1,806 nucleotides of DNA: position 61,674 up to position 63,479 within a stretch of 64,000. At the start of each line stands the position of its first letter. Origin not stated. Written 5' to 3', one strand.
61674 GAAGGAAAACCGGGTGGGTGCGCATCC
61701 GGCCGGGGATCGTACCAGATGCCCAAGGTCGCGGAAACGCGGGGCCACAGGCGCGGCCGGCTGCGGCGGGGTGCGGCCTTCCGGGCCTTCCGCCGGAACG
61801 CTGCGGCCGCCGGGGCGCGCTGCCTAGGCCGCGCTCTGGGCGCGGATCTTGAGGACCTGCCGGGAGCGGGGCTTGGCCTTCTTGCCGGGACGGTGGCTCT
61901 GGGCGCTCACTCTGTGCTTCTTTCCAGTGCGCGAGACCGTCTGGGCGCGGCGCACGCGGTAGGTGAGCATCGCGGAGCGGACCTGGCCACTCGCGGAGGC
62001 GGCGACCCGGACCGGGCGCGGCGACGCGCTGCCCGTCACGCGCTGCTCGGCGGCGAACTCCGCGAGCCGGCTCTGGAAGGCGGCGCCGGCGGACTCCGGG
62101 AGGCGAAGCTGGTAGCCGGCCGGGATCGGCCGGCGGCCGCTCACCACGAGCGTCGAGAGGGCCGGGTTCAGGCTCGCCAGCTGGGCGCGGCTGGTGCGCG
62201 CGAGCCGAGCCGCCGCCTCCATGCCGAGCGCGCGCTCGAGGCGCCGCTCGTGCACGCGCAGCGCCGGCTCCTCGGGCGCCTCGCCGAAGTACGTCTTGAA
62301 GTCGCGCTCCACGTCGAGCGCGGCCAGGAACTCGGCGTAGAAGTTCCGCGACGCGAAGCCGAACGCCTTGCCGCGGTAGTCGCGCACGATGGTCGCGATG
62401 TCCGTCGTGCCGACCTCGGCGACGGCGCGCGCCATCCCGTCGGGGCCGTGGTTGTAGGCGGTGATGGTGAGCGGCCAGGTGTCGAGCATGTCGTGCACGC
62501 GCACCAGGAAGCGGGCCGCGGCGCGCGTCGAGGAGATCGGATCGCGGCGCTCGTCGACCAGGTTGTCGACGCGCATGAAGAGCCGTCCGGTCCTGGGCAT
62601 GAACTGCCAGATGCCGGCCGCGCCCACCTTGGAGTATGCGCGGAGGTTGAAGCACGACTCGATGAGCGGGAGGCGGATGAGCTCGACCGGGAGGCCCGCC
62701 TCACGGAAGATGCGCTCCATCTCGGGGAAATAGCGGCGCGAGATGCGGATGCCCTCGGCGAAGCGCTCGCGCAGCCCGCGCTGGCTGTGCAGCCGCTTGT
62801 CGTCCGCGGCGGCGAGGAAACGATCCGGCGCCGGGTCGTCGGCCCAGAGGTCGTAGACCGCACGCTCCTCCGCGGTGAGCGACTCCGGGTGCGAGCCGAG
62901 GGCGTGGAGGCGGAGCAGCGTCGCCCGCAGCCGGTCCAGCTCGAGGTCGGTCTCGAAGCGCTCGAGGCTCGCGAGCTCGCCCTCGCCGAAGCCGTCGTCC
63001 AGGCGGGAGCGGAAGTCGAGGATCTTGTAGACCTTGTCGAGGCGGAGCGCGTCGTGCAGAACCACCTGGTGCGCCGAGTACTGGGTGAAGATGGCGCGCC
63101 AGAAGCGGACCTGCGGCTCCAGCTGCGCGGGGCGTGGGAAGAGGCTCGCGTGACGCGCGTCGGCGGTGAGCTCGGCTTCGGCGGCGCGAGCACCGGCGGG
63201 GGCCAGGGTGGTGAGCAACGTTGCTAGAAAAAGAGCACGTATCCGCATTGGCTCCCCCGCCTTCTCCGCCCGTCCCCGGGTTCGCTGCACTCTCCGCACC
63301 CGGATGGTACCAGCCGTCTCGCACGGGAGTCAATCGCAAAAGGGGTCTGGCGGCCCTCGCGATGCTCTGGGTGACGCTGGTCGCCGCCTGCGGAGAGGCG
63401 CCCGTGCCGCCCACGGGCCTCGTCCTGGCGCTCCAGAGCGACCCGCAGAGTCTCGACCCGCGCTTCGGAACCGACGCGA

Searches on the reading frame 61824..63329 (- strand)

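Call 88: search_protein_families(library=pfam, proteins=[window:61824-63329:-], max_evalue=0.00001)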
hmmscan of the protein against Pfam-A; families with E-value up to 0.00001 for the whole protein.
window:61824-63329:- (501 aa): 1 family
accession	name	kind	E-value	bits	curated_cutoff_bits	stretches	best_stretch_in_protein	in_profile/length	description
PF01464.25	SLT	-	1.7e-19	69.9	21.3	1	214-313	14-115/117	Transglycosylase SLT domain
